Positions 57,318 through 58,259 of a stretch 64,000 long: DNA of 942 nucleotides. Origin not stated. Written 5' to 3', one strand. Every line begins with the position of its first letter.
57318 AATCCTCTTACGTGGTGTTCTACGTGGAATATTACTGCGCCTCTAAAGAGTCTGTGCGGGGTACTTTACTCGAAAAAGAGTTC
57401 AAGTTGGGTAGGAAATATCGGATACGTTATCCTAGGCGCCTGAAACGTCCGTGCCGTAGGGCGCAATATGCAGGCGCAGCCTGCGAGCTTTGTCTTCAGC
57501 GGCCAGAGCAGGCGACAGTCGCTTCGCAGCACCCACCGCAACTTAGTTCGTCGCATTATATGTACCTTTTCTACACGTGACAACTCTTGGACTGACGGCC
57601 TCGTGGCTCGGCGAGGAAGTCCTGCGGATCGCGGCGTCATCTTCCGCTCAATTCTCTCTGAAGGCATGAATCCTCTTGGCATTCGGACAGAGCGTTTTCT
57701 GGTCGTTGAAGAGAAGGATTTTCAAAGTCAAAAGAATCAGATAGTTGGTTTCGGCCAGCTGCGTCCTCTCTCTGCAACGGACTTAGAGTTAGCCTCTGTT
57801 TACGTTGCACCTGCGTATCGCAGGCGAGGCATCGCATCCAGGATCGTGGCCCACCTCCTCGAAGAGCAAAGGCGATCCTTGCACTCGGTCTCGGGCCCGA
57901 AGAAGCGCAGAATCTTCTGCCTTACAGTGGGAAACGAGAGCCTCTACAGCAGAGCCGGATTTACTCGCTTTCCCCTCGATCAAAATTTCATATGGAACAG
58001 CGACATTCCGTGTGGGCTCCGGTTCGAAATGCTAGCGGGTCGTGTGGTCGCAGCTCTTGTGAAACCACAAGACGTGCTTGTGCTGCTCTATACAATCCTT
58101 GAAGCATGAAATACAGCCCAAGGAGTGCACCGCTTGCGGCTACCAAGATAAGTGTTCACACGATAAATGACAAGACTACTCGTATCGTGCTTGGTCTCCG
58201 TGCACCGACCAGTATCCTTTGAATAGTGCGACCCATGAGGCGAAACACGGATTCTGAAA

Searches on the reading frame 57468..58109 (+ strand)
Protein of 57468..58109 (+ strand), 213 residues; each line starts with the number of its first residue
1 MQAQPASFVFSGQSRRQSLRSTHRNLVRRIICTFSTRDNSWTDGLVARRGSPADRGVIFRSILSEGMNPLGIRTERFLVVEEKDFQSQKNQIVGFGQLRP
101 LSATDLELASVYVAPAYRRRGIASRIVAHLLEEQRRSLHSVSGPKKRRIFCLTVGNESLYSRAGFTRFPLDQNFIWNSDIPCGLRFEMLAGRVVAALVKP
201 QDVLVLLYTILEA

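Call 9: search_protein_families(library=pfam, proteins=[window:57468-58109:+], max_evalue=0.01)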
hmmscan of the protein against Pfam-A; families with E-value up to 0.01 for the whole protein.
window:57468-58109:+ (213 aa): 5 families
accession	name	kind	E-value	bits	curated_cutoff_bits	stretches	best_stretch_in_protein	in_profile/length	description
PF13508.13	Acetyltransf_7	-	1.2e-12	48.4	27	1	75-166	3-83/84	Acetyltransferase (GNAT) domain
PF00583.31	Acetyltransf_1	-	1.4e-09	38.6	20.7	1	75-133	33-87/116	Acetyltransferase (GNAT) family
PF13673.13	Acetyltransf_10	-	6.2e-05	23.4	23.6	1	88-135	38-81/128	Acetyltransferase (GNAT) domain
PF14542.12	Acetyltransf_CG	-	0.0014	19.2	30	1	93-137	12-56/80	GCN5-related N-acetyl-transferase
PF13527.13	Acetyltransf_9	-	0.0068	16.8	25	0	109-140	76-107/127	Acetyltransferase (GNAT) domain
